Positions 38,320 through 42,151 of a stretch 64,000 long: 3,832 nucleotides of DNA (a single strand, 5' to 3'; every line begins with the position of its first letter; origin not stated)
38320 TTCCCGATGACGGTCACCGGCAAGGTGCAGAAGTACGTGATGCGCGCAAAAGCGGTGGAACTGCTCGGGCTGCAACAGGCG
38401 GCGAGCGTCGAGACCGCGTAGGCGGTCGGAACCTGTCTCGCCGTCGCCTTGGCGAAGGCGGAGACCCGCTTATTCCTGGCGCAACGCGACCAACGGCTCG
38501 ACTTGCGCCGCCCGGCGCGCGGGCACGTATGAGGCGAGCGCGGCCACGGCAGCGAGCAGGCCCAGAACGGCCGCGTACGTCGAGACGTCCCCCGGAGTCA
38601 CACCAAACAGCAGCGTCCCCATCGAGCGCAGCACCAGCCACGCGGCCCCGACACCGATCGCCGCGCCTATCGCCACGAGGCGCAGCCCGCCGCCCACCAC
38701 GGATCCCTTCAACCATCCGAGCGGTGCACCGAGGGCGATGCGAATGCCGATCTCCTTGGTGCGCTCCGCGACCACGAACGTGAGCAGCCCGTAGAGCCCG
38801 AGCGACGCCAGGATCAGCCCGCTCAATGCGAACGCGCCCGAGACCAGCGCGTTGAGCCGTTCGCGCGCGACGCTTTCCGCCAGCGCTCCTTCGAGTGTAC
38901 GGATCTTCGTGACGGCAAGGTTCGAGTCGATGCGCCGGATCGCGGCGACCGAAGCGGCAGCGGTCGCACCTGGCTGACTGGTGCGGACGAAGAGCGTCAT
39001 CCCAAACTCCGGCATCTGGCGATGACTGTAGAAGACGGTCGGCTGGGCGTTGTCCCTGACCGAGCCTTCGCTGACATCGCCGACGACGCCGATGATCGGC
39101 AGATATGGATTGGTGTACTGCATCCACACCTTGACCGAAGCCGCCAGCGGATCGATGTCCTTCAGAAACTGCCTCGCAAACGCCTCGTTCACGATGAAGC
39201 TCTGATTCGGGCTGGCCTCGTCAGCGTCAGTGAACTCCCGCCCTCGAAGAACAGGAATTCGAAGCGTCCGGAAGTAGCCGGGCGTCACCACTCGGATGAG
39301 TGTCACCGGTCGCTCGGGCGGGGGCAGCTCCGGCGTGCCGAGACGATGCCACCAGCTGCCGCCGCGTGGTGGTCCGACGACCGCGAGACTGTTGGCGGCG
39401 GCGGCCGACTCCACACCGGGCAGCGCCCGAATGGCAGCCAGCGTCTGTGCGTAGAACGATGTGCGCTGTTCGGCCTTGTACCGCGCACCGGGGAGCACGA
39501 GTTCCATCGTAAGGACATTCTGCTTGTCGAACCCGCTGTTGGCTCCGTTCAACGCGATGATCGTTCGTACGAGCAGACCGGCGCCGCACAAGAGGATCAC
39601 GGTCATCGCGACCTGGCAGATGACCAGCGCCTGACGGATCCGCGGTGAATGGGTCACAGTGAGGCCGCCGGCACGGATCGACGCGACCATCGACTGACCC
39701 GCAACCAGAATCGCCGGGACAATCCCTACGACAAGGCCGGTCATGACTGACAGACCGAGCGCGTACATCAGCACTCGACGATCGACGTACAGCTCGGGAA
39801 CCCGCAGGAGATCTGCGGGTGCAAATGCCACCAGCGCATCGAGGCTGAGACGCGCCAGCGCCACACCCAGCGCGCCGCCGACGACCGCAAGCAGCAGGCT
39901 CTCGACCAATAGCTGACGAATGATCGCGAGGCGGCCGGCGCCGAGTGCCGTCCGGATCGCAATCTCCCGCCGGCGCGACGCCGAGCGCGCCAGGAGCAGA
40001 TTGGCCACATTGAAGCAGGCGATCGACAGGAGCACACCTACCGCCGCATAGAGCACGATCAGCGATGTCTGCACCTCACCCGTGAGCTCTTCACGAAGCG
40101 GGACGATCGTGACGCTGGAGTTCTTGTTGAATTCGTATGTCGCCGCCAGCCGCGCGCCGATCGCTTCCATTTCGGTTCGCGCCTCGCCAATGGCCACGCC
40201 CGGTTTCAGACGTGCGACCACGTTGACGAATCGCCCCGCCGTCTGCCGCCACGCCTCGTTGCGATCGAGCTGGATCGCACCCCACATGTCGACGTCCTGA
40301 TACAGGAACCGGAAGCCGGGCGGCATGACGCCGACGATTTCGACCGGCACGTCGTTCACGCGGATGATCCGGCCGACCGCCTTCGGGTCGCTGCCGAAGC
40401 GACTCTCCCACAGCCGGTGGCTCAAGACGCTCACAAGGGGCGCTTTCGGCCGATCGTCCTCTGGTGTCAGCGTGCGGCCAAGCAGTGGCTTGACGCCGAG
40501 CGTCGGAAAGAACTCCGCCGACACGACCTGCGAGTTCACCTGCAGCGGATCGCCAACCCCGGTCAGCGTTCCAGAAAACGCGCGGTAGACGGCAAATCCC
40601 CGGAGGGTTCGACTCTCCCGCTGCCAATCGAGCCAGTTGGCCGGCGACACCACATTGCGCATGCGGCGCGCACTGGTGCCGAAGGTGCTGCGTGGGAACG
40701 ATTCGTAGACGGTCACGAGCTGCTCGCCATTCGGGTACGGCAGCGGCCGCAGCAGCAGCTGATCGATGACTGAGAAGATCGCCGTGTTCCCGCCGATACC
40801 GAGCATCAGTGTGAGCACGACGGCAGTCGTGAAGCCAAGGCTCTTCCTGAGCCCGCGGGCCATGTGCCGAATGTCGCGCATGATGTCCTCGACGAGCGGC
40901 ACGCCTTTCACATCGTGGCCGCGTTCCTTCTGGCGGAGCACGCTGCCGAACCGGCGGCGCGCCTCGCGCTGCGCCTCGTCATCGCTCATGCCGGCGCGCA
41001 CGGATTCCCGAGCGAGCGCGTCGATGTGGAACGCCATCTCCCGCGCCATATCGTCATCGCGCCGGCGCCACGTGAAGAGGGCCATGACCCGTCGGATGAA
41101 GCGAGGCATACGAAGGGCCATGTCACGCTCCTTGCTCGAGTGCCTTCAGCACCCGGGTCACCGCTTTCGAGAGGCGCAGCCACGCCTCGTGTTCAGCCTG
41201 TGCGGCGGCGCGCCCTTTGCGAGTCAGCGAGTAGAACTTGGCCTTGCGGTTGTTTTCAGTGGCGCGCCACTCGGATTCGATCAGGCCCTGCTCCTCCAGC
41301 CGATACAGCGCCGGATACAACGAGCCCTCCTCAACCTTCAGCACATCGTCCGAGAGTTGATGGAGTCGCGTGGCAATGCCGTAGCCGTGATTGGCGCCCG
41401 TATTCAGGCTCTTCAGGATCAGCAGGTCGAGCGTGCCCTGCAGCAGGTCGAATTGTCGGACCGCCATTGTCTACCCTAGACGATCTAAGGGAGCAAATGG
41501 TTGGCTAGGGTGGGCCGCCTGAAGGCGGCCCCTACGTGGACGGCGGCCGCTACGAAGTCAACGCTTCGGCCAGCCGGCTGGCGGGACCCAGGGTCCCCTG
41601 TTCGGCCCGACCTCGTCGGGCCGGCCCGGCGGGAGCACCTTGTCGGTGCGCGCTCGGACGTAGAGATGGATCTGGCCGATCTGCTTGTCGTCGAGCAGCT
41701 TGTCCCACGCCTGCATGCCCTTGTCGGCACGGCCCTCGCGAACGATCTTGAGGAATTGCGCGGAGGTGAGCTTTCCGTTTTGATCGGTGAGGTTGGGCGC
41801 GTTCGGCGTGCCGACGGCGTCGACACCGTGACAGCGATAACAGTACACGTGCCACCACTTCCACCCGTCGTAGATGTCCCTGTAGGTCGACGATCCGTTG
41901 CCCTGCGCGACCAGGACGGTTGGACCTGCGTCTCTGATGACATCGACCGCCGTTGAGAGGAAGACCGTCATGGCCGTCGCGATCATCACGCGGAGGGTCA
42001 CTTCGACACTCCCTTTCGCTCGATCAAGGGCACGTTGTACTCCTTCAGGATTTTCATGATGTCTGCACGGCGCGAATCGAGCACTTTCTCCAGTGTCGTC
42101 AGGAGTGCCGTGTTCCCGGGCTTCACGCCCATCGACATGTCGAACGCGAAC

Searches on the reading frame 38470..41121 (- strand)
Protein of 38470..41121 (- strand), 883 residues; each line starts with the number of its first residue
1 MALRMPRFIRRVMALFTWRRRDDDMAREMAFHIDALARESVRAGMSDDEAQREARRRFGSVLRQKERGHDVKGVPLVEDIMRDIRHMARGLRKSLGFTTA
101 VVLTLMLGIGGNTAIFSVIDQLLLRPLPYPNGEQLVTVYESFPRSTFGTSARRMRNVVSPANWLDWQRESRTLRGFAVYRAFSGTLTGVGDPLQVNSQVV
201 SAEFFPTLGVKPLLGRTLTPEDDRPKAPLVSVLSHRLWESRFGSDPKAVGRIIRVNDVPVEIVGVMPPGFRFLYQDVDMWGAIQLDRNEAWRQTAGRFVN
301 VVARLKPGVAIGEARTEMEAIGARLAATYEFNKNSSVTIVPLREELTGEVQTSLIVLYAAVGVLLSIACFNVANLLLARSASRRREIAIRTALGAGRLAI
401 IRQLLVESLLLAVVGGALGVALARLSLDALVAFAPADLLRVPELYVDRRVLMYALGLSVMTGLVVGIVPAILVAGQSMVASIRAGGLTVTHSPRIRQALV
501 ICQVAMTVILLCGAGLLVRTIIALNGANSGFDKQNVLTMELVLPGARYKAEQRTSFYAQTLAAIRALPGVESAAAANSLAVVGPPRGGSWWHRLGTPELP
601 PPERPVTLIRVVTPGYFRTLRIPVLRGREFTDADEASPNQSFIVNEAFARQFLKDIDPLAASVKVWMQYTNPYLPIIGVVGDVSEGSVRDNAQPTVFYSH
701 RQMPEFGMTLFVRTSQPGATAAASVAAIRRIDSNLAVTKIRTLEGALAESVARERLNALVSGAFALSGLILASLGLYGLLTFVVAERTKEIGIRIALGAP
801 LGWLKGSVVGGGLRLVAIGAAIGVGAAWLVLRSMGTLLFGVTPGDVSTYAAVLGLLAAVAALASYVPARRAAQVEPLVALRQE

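Call 5: search_protein_families(library=pfam, proteins=[window:38470-41121:-], max_evalue=0.01)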
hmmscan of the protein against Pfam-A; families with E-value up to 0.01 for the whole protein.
window:38470-41121:- (883 aa): 2 families
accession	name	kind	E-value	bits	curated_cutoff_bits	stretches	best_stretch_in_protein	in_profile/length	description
PF12704.14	MacB_PCD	-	1.7e-34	120.4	27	2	100-320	3-206/207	MacB-like periplasmic core domain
PF02687.27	FtsX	-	4.5e-17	62.6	25.5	2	763-876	2-120/120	FtsX-like permease C-terminal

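Call 6: search_protein_families(library=ncbifam, proteins=[window:38470-41121:-], max_evalue=0.01)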
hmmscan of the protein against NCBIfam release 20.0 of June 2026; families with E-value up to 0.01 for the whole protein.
window:38470-41121:- (883 aa): 8 families
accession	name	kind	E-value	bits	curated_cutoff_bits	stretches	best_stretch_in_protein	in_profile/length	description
TIGR03434.1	ADOP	subfamily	1.3e-256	853.7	622.3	1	80-883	1-803/803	ADOP family duplicated permease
NF007826.0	PRK10535.1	equivalog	4.9e-22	78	966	2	195-472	367-635/648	macrolide ABC transporter ATP-binding protein/permease MacB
NF038403.1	perm_prefix_1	domain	1.5e-12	47.1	30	1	14-66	4-56/59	permease prefix domain 1-containing protein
NF038008.1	ABC_perm_DarB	equivalog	1.5e-06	26.4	700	1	351-541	270-457/777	darobactin export ABC transporter permease subunit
NF038347.1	FtsX_Gpos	exception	0.00017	21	225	1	350-471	164-288/296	permease-like cell division protein FtsX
TIGR02212.1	lolCE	equivalog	0.00075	18.5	362.45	1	350-423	262-335/411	lipoprotein-releasing ABC transporter permease subunit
TIGR02213.1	lolE_release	exception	0.00079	18.4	540.35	1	350-422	262-334/411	lipoprotein-releasing ABC transporter permease subunit LolE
NF038346.1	FtsX_actino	exception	0.0065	15.9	250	1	359-472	185-300/308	permease-like cell division protein FtsX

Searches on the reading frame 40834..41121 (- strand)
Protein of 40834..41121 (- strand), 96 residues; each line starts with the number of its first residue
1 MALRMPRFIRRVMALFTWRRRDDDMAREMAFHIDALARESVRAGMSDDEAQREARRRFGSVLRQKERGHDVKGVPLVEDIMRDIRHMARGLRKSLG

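Call 16: search_protein_families(library=pfam, proteins=[window:40834-41121:-], max_evalue=10)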
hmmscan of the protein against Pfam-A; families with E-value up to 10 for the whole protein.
seq(96 aa): 1 family
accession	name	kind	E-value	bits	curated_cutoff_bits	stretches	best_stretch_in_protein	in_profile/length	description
PF22564.2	HAAS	-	0.027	15.3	27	1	20-60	16-48/55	HAAS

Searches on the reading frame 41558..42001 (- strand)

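Call 58: search_protein_families(library=pfam, proteins=[window:41558-42001:-], max_evalue=0.001)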
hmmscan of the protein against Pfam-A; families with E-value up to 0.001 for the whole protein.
window:41558-42001:- (147 aa): 1 family
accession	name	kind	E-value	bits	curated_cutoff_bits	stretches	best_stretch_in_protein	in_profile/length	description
PF13442.11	Cytochrome_CBB3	-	2.5e-10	41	27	1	45-115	5-68/68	Cytochrome C oxidase, cbb3-type, subunit III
